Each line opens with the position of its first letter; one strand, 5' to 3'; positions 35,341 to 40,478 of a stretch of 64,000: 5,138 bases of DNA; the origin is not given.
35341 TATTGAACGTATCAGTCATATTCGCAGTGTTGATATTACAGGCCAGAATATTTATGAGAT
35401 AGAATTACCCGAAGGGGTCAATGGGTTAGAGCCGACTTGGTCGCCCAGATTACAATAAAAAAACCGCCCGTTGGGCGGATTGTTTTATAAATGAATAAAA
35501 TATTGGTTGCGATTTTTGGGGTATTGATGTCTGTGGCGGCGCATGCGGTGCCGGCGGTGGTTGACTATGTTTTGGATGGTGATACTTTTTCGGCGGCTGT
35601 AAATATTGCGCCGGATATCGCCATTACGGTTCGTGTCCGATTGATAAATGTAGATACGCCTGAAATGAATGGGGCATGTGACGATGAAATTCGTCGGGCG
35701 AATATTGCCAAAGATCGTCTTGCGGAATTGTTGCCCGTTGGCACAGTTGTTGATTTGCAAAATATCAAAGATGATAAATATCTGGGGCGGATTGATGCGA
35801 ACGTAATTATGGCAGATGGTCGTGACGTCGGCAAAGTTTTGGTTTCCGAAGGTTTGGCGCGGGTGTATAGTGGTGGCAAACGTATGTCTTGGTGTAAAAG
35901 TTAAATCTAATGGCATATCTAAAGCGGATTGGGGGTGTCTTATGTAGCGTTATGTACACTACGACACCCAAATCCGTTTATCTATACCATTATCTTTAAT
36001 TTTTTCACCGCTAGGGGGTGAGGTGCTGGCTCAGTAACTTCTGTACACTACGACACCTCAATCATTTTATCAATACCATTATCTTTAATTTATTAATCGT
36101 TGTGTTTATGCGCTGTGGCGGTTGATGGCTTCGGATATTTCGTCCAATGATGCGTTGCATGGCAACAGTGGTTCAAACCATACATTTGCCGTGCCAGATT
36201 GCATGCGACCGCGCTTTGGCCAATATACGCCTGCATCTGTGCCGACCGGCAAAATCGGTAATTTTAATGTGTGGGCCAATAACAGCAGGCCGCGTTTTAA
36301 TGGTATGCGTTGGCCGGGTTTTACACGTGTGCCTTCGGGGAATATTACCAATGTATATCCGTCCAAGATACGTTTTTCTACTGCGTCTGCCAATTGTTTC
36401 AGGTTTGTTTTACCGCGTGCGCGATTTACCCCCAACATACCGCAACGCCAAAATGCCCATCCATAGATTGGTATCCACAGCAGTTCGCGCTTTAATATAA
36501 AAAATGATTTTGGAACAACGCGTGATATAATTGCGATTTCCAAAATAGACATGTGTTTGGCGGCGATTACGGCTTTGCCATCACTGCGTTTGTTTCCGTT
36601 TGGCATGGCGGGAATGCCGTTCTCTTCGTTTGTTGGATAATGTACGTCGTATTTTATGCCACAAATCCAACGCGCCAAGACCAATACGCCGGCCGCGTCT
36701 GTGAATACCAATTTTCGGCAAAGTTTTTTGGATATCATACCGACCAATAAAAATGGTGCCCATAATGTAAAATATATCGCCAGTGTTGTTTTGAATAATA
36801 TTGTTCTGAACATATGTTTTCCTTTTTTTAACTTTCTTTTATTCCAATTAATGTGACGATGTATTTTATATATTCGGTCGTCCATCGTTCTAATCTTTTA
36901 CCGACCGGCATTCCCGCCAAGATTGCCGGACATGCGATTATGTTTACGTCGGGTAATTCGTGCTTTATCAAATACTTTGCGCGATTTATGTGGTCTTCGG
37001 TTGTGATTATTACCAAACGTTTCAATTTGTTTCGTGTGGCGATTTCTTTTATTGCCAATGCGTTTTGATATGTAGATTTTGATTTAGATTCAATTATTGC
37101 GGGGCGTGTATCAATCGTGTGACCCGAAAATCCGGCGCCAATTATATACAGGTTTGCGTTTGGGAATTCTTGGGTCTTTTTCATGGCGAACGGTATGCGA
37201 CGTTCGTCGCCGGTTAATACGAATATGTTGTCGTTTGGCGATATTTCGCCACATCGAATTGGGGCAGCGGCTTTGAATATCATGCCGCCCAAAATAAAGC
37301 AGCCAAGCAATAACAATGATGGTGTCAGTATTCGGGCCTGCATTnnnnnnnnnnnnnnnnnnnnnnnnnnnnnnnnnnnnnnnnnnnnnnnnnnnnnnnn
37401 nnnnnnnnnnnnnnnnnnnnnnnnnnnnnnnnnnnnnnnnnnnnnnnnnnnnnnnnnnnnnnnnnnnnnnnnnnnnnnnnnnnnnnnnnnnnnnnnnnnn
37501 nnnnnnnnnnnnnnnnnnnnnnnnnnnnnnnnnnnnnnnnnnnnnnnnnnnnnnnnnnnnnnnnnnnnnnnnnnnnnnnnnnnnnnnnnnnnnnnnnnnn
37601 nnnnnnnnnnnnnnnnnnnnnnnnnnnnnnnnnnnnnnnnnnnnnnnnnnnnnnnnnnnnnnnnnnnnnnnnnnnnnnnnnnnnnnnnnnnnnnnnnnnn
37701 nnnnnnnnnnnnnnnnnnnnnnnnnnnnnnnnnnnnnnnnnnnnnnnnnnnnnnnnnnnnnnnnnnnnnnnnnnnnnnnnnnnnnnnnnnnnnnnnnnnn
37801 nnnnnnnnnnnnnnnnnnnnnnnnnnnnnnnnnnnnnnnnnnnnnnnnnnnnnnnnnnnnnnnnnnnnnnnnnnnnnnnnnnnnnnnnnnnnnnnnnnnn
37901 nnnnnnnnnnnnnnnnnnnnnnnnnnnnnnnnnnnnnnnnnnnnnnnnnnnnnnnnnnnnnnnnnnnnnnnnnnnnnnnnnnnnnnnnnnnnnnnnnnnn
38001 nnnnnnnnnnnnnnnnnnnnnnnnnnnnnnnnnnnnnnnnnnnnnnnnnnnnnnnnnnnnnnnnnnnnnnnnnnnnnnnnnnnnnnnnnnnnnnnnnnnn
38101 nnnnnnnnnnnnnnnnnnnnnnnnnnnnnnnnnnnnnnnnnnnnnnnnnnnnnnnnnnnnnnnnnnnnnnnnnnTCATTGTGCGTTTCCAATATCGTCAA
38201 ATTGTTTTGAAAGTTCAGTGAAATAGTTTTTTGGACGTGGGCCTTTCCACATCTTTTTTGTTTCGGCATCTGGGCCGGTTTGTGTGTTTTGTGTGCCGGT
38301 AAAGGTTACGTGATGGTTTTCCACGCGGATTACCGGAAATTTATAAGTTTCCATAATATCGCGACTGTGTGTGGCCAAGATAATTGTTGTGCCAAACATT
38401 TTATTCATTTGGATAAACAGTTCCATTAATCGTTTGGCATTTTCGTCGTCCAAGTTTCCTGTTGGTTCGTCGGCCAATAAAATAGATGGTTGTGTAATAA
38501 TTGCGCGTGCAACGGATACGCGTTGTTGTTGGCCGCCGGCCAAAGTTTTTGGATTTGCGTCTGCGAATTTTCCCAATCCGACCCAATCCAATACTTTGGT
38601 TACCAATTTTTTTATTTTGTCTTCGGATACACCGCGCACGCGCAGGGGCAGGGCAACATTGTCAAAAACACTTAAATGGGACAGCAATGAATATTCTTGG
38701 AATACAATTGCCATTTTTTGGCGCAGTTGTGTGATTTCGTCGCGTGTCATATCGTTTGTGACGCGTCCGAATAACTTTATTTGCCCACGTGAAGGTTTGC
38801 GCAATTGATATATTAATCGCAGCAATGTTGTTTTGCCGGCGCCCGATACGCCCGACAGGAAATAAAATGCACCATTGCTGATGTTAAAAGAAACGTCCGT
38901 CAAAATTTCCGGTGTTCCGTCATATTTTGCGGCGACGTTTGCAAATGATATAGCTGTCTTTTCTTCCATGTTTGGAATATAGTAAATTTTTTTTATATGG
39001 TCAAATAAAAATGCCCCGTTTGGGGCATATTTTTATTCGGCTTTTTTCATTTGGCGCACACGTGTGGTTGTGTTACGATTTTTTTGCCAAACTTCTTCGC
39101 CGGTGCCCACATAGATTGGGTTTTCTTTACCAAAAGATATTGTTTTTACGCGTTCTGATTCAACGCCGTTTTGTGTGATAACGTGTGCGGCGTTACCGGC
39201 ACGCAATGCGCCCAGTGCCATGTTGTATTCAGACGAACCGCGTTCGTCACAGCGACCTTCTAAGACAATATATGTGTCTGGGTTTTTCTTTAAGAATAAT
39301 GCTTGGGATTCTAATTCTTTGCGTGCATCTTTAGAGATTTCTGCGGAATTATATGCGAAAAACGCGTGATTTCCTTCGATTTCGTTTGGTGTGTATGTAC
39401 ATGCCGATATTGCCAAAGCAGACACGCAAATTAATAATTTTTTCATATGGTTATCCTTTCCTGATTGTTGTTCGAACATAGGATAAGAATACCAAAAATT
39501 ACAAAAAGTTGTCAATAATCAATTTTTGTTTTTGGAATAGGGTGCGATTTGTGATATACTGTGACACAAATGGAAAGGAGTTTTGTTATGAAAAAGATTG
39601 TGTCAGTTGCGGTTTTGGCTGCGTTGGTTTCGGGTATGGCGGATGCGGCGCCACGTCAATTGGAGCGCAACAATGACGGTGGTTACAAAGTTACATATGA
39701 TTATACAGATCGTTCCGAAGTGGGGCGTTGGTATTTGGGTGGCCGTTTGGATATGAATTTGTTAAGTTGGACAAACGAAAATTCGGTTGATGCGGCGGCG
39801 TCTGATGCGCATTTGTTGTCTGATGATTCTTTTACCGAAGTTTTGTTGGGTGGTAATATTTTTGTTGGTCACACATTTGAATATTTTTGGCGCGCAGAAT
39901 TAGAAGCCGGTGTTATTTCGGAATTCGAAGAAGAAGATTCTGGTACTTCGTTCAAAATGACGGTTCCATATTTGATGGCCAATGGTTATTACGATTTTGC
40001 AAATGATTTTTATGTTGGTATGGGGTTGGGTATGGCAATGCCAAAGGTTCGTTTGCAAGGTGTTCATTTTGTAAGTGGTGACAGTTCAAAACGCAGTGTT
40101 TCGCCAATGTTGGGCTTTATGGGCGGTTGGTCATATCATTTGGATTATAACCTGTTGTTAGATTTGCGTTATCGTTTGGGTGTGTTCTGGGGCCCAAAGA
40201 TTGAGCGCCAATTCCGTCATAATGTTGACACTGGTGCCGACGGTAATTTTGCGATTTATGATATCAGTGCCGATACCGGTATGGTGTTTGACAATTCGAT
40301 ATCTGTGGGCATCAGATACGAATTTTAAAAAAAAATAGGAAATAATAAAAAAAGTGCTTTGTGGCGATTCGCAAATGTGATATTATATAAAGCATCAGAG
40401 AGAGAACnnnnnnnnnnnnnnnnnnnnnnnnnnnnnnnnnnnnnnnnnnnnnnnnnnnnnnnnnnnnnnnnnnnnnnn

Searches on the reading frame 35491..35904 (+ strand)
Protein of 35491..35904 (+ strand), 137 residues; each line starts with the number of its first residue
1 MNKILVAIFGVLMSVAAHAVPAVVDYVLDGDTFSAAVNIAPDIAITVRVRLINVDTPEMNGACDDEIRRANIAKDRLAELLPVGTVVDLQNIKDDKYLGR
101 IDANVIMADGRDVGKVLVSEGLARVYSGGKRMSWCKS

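Call 35: find_encoding_contigs(protein=window:35491-35904:+, flank=10000, max_places=3)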
Protein window:35491-35904:+ (137 aa): no gene with exactly this product is on record in the collection.

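Call 37: search_protein_families(library=pfam, proteins=[window:35491-35904:+])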
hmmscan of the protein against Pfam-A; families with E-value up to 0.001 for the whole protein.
window:35491-35904:+ (137 aa): 1 family
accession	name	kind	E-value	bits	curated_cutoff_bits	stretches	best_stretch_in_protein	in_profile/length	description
PF00565.23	SNase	-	3.5e-08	34.3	21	1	48-127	1-78/107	Staphylococcal nuclease homologue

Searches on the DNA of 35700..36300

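Call 16: search_rna_families(source=window, start=35700, end=36300, threshold=evalue, max_evalue=10)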
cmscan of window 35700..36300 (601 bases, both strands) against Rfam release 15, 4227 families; matches with E-value up to 10: 3.
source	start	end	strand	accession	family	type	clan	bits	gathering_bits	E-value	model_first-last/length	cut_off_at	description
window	35895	36004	+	RF04199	MIR6027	Gene; miRNA;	-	18.3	95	0.34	1-159/159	no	MIR6027 microRNA precursor family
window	35913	35987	+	RF03459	mir-1890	Gene; miRNA;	-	18.3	76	0.89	1-78/78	no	mir-1890 microRNA precursor family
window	35790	35851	+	RF00571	SNORD65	Gene; snRNA; snoRNA; CD-box;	CL00057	12.3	41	8.4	1-73/73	no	Small nucleolar RNA SNORD65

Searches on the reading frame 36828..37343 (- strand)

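Call 37: search_protein_families(library=pfam, proteins=[window:36828-37343:-])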
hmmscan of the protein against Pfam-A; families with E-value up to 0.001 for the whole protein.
window:36828-37343:- (171 aa): 1 family
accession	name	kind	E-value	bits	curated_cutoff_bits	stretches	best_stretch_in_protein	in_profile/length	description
PF02698.23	DUF218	-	1.5e-08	35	27.6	1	75-143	54-110/133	DUF218 domain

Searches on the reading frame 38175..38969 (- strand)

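Call 36: search_protein_families(library=pfam, proteins=[window:38175-38969:-])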
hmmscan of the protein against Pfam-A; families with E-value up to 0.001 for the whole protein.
window:38175-38969:- (264 aa): 3 families
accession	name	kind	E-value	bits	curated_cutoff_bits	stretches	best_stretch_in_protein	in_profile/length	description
PF00005.33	ABC_tran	-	6e-35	121.3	25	1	23-170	1-136/137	ABC transporter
PF13304.12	AAA_21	-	5.2e-07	30.5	27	0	36-82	2-65/304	AAA domain, putative AbiEii toxin, Type IV TA system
PF13401.12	AAA_22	-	0.00075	20.3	27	0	33-98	5-33/130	AAA domain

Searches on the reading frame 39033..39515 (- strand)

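Call 60: search_protein_families(library=pfam, proteins=[window:39033-39515:-])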
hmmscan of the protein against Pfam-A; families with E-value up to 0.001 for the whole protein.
window:39033-39515:- (160 aa): 1 family
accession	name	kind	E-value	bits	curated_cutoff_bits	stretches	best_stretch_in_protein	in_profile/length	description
PF00691.25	OmpA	-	2.2e-19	70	27.2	1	52-147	1-98/98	OmpA family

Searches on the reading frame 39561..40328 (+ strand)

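Call 61: search_protein_families(library=pfam, proteins=[window:39561-40328:+])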
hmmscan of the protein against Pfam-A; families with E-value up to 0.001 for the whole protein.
window:39561-40328:+ (255 aa): 1 family
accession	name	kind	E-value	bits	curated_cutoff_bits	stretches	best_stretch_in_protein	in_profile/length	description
PF02462.21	Opacity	-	3.7e-05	24.2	21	0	133-206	27-102/126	Opacity family porin protein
